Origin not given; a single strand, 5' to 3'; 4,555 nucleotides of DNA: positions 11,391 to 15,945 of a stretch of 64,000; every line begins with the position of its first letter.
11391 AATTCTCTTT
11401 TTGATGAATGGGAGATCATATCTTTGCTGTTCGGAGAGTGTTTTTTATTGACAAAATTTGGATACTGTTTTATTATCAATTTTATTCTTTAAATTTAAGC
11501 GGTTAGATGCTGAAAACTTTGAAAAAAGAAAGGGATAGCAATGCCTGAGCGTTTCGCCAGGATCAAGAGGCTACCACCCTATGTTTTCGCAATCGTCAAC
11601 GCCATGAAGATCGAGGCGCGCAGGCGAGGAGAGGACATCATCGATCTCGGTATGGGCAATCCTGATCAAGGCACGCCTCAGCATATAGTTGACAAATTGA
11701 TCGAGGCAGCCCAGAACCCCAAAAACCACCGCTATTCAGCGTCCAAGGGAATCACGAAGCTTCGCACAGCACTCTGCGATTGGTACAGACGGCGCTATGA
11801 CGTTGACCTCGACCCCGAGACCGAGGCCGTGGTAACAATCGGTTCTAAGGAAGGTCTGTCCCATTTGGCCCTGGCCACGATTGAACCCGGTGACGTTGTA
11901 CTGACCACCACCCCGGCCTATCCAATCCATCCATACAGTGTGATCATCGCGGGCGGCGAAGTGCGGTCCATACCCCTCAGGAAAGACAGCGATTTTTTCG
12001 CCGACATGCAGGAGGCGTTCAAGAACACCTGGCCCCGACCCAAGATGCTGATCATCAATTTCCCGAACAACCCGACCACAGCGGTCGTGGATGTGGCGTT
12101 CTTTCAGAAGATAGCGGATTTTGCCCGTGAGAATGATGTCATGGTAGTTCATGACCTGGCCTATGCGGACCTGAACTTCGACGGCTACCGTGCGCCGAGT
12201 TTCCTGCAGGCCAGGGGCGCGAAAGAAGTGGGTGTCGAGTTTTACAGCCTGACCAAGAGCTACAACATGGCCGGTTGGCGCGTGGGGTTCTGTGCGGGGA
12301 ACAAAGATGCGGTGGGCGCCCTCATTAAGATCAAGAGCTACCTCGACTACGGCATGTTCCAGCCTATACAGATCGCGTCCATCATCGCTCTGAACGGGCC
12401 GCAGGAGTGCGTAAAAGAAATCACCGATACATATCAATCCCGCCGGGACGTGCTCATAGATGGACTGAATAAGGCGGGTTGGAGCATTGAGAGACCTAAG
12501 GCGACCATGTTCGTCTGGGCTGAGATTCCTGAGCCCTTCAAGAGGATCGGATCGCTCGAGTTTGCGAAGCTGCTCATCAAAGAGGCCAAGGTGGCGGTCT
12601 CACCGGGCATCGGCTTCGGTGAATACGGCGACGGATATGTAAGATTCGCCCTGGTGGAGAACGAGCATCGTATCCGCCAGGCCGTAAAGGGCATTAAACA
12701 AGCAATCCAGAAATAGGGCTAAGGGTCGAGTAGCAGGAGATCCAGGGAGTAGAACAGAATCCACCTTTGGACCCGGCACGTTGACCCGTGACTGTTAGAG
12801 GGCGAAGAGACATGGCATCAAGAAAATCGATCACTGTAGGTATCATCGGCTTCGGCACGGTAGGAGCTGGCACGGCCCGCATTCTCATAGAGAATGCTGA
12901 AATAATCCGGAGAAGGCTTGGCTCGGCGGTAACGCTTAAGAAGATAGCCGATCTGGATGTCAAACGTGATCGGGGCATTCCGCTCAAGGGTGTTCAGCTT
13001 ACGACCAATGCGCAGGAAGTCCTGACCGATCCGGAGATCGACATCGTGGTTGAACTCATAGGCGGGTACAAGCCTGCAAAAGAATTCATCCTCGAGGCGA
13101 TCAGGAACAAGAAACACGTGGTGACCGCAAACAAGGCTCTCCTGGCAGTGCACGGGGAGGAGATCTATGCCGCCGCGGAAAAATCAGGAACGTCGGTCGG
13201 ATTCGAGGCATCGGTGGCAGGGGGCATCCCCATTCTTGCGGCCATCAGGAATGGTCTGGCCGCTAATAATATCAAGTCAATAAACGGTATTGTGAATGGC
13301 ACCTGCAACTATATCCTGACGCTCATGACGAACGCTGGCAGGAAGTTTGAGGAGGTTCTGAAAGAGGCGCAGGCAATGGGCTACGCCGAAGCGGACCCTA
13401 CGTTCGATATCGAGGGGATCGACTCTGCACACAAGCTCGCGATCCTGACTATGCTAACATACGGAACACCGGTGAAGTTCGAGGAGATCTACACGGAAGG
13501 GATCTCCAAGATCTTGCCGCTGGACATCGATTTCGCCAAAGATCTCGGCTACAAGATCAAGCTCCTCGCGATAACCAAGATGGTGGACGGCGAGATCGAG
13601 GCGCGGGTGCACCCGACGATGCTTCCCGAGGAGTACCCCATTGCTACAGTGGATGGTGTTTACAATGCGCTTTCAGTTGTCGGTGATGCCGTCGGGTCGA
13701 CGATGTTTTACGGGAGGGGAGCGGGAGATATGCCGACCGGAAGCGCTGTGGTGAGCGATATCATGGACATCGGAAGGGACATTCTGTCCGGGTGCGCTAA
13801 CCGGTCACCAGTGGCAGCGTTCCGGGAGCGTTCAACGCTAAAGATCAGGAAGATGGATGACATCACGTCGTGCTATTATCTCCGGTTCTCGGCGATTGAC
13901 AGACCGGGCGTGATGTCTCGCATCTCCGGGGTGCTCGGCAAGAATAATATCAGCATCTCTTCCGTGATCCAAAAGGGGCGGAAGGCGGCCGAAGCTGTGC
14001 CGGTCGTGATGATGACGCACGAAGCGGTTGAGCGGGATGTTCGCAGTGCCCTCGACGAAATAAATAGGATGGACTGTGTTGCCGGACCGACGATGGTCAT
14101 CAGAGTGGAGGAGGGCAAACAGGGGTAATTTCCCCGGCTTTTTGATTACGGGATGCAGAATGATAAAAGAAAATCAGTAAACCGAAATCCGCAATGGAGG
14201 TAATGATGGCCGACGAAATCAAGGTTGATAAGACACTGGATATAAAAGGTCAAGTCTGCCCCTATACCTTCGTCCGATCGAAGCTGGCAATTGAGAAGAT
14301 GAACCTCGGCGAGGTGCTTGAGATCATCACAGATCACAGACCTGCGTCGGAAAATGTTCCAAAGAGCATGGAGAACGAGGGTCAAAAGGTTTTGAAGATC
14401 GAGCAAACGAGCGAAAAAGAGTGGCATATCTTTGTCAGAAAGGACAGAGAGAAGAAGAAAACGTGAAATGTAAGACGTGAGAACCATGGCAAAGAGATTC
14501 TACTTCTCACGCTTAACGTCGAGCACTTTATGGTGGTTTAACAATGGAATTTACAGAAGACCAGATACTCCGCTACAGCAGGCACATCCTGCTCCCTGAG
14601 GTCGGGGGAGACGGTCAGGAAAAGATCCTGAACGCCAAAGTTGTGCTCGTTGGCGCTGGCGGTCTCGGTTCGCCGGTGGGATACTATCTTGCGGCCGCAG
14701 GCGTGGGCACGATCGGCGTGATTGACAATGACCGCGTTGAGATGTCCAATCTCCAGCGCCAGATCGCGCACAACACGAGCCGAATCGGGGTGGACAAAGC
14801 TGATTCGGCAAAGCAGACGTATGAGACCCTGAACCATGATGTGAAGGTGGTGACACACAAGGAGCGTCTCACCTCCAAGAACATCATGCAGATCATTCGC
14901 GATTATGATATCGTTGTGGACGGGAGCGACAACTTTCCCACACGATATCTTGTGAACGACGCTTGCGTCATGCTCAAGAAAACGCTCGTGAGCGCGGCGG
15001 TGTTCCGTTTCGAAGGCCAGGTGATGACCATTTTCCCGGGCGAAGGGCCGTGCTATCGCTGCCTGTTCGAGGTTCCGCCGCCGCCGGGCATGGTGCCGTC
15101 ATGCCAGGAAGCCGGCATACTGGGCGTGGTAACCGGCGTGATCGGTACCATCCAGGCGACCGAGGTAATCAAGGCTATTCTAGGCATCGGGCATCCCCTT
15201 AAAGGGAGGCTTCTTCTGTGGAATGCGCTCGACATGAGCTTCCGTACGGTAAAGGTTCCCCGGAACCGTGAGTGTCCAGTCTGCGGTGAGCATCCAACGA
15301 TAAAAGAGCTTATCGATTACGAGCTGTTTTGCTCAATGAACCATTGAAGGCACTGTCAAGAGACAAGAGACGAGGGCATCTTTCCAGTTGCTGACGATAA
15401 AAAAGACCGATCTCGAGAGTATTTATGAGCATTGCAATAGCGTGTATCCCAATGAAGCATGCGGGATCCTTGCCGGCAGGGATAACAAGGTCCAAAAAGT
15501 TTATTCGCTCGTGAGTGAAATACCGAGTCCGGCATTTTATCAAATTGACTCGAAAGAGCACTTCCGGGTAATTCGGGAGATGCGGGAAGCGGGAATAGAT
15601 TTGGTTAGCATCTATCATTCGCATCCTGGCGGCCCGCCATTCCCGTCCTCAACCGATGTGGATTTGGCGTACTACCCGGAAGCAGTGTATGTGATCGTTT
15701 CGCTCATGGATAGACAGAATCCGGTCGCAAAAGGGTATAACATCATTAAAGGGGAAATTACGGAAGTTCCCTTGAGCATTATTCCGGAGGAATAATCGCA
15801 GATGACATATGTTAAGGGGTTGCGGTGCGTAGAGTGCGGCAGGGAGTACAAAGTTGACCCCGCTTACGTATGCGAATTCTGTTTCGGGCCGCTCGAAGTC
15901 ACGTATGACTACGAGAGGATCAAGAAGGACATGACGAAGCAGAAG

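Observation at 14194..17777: Six-gene ubiquitin-like sulfur-carrier module (TusA, E1, JAMM, Zn-ribbon ThrC-like PLP enzyme, MoaD-like carrier, NIL protein) inserted between hom and lysC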

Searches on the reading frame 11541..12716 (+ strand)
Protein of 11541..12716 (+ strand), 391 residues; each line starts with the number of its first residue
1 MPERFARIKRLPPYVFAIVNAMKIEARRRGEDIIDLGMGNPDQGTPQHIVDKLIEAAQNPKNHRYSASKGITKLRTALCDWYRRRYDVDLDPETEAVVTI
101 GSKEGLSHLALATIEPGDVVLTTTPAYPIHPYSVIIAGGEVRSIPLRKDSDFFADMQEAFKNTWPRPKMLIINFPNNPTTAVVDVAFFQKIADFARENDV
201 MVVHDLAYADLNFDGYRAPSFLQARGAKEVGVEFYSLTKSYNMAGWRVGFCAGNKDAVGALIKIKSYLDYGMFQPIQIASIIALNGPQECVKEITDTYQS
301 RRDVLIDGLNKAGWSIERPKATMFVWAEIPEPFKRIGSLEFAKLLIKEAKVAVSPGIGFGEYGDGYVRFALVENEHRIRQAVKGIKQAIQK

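Call 3: search_protein_families(library=pfam, proteins=[window:11541-12716:+], max_evalue=0.01)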
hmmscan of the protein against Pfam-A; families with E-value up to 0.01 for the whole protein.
window:11541-12716:+ (391 aa): 1 family
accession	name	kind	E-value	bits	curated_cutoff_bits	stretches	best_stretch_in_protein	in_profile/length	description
PF00155.27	Aminotran_1_2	-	6.4e-64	216.8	19.7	1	32-383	2-359/361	Aminotransferase class I and II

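Call 4: search_protein_families(library=ncbifam, proteins=[window:11541-12716:+], max_evalue=0.01)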
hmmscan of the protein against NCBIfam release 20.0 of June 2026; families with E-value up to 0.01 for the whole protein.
window:11541-12716:+ (391 aa): 73 families (the best 25 are shown)
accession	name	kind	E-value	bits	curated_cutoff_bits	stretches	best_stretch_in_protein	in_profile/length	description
NF006033.0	PRK08175.1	equivalog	9.6e-200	663.7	647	1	3-390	8-395/407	alanine transaminase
NF006387.0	PRK08636.1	equivalog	2.6e-176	586.5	675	1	4-389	6-398/403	LL-diaminopimelate aminotransferase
NF006604.0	PRK09148.1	equivalog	5.4e-173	575.6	648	1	3-390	3-390/406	LL-diaminopimelate aminotransferase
NF006756.0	PRK09276.1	subfamily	1e-149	498.7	507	1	6-387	6-384/387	LL-diaminopimelate aminotransferase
TIGR03540.1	DapC_direct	equivalog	2e-145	484.5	593.25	1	6-387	4-382/383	LL-diaminopimelate aminotransferase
NF004611.0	PRK05942.1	equivalog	1.2e-133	445.9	628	1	5-388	9-389/394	aspartate aminotransferase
NF005977.0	PRK08068.1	subfamily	5.9e-123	410.9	494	1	7-387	8-385/391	transaminase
NF005613.0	PRK07366.1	equivalog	2.1e-119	399.1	486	1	6-390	5-389/391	LL-diaminopimelate aminotransferase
NF005815.0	PRK07681.1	equivalog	2.2e-116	389.2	545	1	6-388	7-385/399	LL-diaminopimelate aminotransferase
NF004937.0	PRK06290.1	equivalog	6.7e-88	295.1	585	1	21-369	32-384/410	LL-diaminopimelate aminotransferase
NF041364.1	GntC_guanitoxin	equivalog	3.5e-82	276.2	415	1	34-386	1-354/356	guanitoxin biosynthesis PLP-dependent (S)-gamma-hydroxy-L-arginine cyclodehydratase GntC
NF005855.0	PRK07777.1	equivalog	1.6e-69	235.1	553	1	7-388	6-387/391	pyridoxal phosphate-dependent aminotransferase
TIGR03537.1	DapC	equivalog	1.3e-62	211.8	453.6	1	33-383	2-345/350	succinyldiaminopimelate transaminase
NF005588.0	PRK07309.1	equivalog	1.8e-62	211.5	576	1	31-390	30-387/391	pyridoxal phosphate-dependent aminotransferase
NF041091.1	asp_aminotase_Arch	equivalog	1.3e-61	208.5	550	1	8-388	4-374/376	aspartate aminotransferase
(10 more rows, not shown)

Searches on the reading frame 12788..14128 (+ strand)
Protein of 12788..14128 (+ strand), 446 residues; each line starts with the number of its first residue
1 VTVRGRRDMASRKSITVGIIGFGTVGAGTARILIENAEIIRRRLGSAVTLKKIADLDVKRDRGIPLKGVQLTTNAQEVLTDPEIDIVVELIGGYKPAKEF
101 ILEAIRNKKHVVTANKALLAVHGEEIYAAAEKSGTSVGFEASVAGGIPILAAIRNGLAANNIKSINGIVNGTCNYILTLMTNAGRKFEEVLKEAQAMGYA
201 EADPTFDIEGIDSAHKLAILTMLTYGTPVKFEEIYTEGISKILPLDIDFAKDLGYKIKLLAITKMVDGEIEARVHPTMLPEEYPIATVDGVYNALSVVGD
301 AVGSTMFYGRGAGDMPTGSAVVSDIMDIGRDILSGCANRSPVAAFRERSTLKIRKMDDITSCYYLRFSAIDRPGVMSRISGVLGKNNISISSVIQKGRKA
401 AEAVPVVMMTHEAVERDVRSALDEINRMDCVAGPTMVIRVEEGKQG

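Call 3: search_protein_families(library=pfam, proteins=[window:12788-14128:+], max_evalue=0.01)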
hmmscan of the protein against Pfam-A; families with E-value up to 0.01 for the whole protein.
window:12788-14128:+ (446 aa): 7 families
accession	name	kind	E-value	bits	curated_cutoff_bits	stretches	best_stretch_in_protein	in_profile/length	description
PF00742.24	Homoserine_dh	-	1.2e-64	217.7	22.9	1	148-326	1-173/173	Homoserine dehydrogenase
PF03447.22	NAD_binding_3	-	1.2e-19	71.5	24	1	21-139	1-115/116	Homoserine dehydrogenase, NAD binding domain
PF01842.31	ACT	-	6.6e-11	42.2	27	1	363-427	1-63/66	ACT domain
PF22629.2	ACT_AHAS_ss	-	1.3e-05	25.7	27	1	371-430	7-64/67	AHAS small subunit-like ACT domain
PF03435.24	Sacchrp_dh_NADP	-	0.0036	18.1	25.1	1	17-116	1-100/129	Saccharopine dehydrogenase NADP binding domain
PF13291.12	ACT_4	-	0.0071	17.4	27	0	365-399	9-43/80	ACT domain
PF01408.29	GFO_IDH_MocA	-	0.009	17.1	24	0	15-113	1-91/120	Oxidoreductase family, NAD-binding Rossmann fold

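Call 4: search_protein_families(library=ncbifam, proteins=[window:12788-14128:+], max_evalue=0.01)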
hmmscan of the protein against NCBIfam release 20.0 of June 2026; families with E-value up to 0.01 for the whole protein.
window:12788-14128:+ (446 aa): 11 families
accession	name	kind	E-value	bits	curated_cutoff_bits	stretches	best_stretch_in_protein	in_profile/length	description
NF004976.0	PRK06349.1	subfamily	1.6e-166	554.7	205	1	13-442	3-428/430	homoserine dehydrogenase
NF004912.0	PRK06270.1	equivalog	5.2e-79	266.1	373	1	14-330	3-338/343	homoserine dehydrogenase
NF006235.0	PRK08374.1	equivalog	3.1e-53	181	451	2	75-327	83-327/336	homoserine dehydrogenase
NF005290.0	PRK06813.1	equivalog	2.1e-40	138.7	286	1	94-334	101-342/346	homoserine dehydrogenase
NF005002.0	PRK06392.1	equivalog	3.8e-31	108.2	296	1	82-326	83-322/329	homoserine dehydrogenase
NF006959.0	PRK09436.1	equivalog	4.4e-21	74.6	726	1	102-253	565-715/819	bifunctional aspartate kinase/homoserine dehydrogenase I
NF007003.0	PRK09466.1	subfamily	5.4e-14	51.6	582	1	102-234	559-693/810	bifunctional aspartate kinase/homoserine dehydrogenase II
TIGR01327.1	PGDH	equivalog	8.9e-06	24.7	454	1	355-429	444-518/525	phosphoglycerate dehydrogenase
NF005107.0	PRK06545.1-5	equivalog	0.0012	17.9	414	1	346-393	279-326/367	prephenate dehydrogenase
NF006352.0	PRK08577.1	equivalog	0.0013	18.8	140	1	363-428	57-126/136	hypothetical protein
NF009827.0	PRK13303.1-2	equivalog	0.0076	15.5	226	0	16-156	3-137/267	aspartate dehydrogenase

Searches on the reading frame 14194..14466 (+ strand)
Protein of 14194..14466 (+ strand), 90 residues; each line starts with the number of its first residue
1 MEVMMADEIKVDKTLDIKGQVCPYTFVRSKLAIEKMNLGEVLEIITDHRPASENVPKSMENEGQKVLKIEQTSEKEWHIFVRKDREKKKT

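Call 3: search_protein_families(library=pfam, proteins=[window:14194-14466:+], max_evalue=0.01)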
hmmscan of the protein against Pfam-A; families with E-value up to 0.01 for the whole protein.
window:14194-14466:+ (90 aa): 2 families
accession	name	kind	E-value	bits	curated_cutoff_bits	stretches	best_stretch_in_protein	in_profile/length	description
PF01206.22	TusA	-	9.3e-22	77.1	28.6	1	13-83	1-70/70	Sulfurtransferase TusA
PF10006.14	DUF2249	-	0.0072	16.6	29.5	0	32-83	19-70/70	Uncharacterized conserved protein (DUF2249)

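Call 4: search_protein_families(library=ncbifam, proteins=[window:14194-14466:+], max_evalue=0.01)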
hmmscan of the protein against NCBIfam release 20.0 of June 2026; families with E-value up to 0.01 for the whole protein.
window:14194-14466:+ (90 aa): 4 families
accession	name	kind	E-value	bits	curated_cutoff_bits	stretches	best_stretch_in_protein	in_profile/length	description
NF008242.0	PRK11018.1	equivalog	1.4e-15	56.7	79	1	7-73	3-69/78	sulfurtransferase-like selenium metabolism protein YedF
NF041048.1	TusA_like_YeeD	exception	1.2e-10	40.9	147.5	1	13-83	2-72/72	thiosulfate utilization sulfurtransferase TsuB/YeeD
TIGR03527.1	selenium_YedF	equivalog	1.1e-08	35.2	110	1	15-88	1-73/194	sulfurtransferase-like selenium metabolism protein YedF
NF001423.0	PRK00299.1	equivalog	6.4e-06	25.9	78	1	8-84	5-80/82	sulfurtransferase TusA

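Call 85: search_protein_families(library=padloc, proteins=[window:14194-14466:+], max_evalue=0.01)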
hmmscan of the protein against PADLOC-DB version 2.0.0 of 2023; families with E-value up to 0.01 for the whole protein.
window:14194-14466:+ (90 aa): 0 families

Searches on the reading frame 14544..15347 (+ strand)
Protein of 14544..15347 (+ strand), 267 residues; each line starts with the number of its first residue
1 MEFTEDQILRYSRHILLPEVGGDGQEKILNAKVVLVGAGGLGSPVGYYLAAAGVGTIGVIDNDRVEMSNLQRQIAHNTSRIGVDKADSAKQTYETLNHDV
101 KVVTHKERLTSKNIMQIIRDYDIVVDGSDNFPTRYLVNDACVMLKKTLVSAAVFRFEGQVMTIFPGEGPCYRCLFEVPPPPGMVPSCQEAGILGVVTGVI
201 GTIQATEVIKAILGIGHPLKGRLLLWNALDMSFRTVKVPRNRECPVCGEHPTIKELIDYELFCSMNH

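Call 3: search_protein_families(library=pfam, proteins=[window:14544-15347:+], max_evalue=0.01)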
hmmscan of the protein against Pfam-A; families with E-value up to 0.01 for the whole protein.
window:14544-15347:+ (267 aa): 4 families
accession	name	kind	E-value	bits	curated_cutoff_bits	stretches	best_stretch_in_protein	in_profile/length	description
PF00899.27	ThiF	-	2.6e-84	282.6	28.1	1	11-246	1-238/238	ThiF family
PF03435.24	Sacchrp_dh_NADP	-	0.0012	19.6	25.1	0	33-150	1-97/129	Saccharopine dehydrogenase NADP binding domain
PF03721.20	UDPG_MGDP_dh_N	-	0.0059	16.6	27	0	32-73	2-42/187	UDP-glucose/GDP-mannose dehydrogenase family, NAD binding domain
PF02558.23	ApbA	-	0.0094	16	22.2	0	34-107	2-76/150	Ketopantoate reductase PanE/ApbA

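Call 4: search_protein_families(library=ncbifam, proteins=[window:14544-15347:+], max_evalue=0.01)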
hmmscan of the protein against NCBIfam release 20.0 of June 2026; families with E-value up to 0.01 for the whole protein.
window:14544-15347:+ (267 aa): 30 families (the best 25 are shown)
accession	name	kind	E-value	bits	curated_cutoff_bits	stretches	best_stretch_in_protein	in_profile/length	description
NF006444.0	PRK08762.1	equivalog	1.2e-121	406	449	1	4-265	121-385/387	molybdopterin-synthase adenylyltransferase MoeB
NF005646.0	PRK07411.1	equivalog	2.2e-103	346.4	633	1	2-265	10-267/390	molybdopterin-synthase adenylyltransferase MoeB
NF005902.0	PRK07878.1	equivalog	5.6e-103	344.9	647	1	2-264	14-274/392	adenylyltransferase/sulfurtransferase MoeZ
NF047750.1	SAMPActivE1UbaA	equivalog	3.8e-101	337.9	450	1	4-265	6-267/270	SAMP-activating enzyme E1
NF004281.0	PRK05690.1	subfamily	1.9e-90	302.5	266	1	2-248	4-249/250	molybdopterin-synthase adenylyltransferase MoeB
TIGR02356.1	adenyl_thiF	equivalog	5.6e-77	257.7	275.25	1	10-212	1-203/203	thiazole biosynthesis adenylyltransferase ThiF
TIGR02355.1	moeB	equivalog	3.3e-70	236.2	376.55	1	8-247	2-240/240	molybdopterin-synthase adenylyltransferase MoeB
NF004111.0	PRK05600.1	equivalog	4.8e-63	213.5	437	1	6-240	17-254/371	ThiF family adenylyltransferase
NF006204.0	PRK08328.1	equivalog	3.5e-57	193.7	339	1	4-236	3-229/231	hypothetical protein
NF009123.0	PRK12475.1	subfamily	5.6e-47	160.6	510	1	10-256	4-252/338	MoeB/ThiF family adenylyltransferase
NF006395.0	PRK08644.1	equivalog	1.1e-27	97.1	159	1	23-151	23-152/215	sulfur carrier protein ThiS adenylyltransferase ThiF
TIGR02354.1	thiF_fam2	equivalog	6.4e-21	75.2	152.2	1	25-151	16-143/200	thiamine biosynthesis protein ThiF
TIGR01408.1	Ube1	subfamily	3.7e-17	61.3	750.05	1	20-172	409-570/1008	ubiquitin-activating enzyme E1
NF006077.0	PRK08223.1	equivalog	1.3e-16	60.5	266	1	23-171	21-170/296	hypothetical protein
NF058523.1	6A-MBL_cap2_3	equivalog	1.8e-14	53.3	320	1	29-128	297-399/665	anti-phage 6A-MBL system cap2_3 protein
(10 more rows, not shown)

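Call 85: search_protein_families(library=padloc, proteins=[window:14544-15347:+], max_evalue=0.01)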
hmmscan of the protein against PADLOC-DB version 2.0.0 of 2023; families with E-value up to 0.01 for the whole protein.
window:14544-15347:+ (267 aa): 32 families (the best 25 are shown)
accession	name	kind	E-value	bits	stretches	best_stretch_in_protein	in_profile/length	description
PDLC00847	E1-E2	-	2e-20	70.7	1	26-161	282-416/523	E1-E2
PDLC00844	E1-E2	-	2.1e-19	67.5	1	25-161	271-407/489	E1-E2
PDLC00848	E1-E2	-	2.3e-17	60.5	1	23-130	367-475/607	E1-E2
PDLC00855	E1-E2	-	6.2e-16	56.5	1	25-154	297-432/579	E1-E2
PDLC00829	E1-E2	-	1e-15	55.8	1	27-168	168-314/426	E1-E2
PDLC00839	E1-E2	-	3.9e-15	53.1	1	24-153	364-494/602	E1-E2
PDLC00856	E1-E2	-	1.1e-14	51.9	1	29-140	321-432/573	E1-E2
PDLC00830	E1-E2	-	1.5e-14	51.2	1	25-125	305-404/551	E1-E2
PDLC00843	E1-E2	-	3.1e-14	50.4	1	8-125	298-412/575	E1-E2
PDLC00837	E1-E2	-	1.4e-13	48.5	1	7-177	304-482/593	E1-E2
PDLC00836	E1-E2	-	2.1e-13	47.7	1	25-138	336-451/602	E1-E2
PDLC00828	E1-E2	-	2.2e-13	48.3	1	27-154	172-300/431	E1-E2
PDLC00835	E1-E2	-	1.9e-12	44.3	1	24-129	367-472/778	E1-E2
PDLC00832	E1-E2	-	2.5e-12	43.8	1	25-127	333-436/588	E1-E2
PDLC00850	E1-E2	-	5.8e-12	42.8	1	14-139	299-424/566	E1-E2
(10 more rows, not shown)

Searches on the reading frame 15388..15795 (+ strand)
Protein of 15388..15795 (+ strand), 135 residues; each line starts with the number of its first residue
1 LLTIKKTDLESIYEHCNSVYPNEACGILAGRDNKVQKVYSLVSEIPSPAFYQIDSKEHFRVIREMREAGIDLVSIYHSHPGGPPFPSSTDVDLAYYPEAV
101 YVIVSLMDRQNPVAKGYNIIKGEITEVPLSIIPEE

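Call 3: search_protein_families(library=pfam, proteins=[window:15388-15795:+], max_evalue=0.01)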
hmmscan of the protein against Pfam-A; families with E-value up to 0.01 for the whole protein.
window:15388-15795:+ (135 aa): 2 families
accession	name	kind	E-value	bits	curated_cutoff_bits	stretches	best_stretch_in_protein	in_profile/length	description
PF14464.11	Prok-JAB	-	3.8e-25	88.4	25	1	9-106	5-103/114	Prokaryotic homologs of the JAB domain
PF04002.20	RadC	-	0.0088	16.4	22.1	0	67-93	61-87/121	RadC-like JAB domain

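Call 4: search_protein_families(library=ncbifam, proteins=[window:15388-15795:+], max_evalue=0.01)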
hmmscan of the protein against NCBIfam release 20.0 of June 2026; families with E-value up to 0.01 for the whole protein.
window:15388-15795:+ (135 aa): 2 families
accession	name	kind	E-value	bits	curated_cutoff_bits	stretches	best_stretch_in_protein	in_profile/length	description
NF041370.1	desamp_Halo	equivalog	3.3e-21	75.6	130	1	3-109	2-114/133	desampylase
NF058523.1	6A-MBL_cap2_3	equivalog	0.00058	18.5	320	1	4-94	547-647/665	anti-phage 6A-MBL system cap2_3 protein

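Call 85: search_protein_families(library=padloc, proteins=[window:15388-15795:+], max_evalue=0.01)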
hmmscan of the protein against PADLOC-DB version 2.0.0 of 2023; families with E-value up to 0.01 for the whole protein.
window:15388-15795:+ (135 aa): 12 families
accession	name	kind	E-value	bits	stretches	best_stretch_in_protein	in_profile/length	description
PDLC00890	JAB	-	6.6e-08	30.2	1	2-92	12-110/157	JAB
PDLC00900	JAB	-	7.6e-06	24.1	1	33-94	50-111/159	JAB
PDLC00896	JAB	-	5.6e-05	20.9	1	4-91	15-112/159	JAB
PDLC00894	JAB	-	0.00012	20.1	1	21-91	35-115/158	JAB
PDLC00835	E1-E2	-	0.00032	17.2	1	4-91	620-714/778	E1-E2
PDLC00827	E1-E2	-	0.00033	17.2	1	2-91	565-663/711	E1-E2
PDLC00891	JAB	-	0.00088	16.7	1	49-91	66-108/159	JAB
PDLC00898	JAB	-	0.0013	16.3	1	18-91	36-114/162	JAB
PDLC00889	JAB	-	0.0029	15.2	0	3-91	22-117/168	JAB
PDLC00901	JAB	-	0.0034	15.3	1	19-91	37-117/163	JAB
PDLC00887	JAB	-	0.0047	14.9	0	4-91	18-114/160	JAB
PDLC00907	JAB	-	0.0073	14.5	0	67-92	51-76/140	JAB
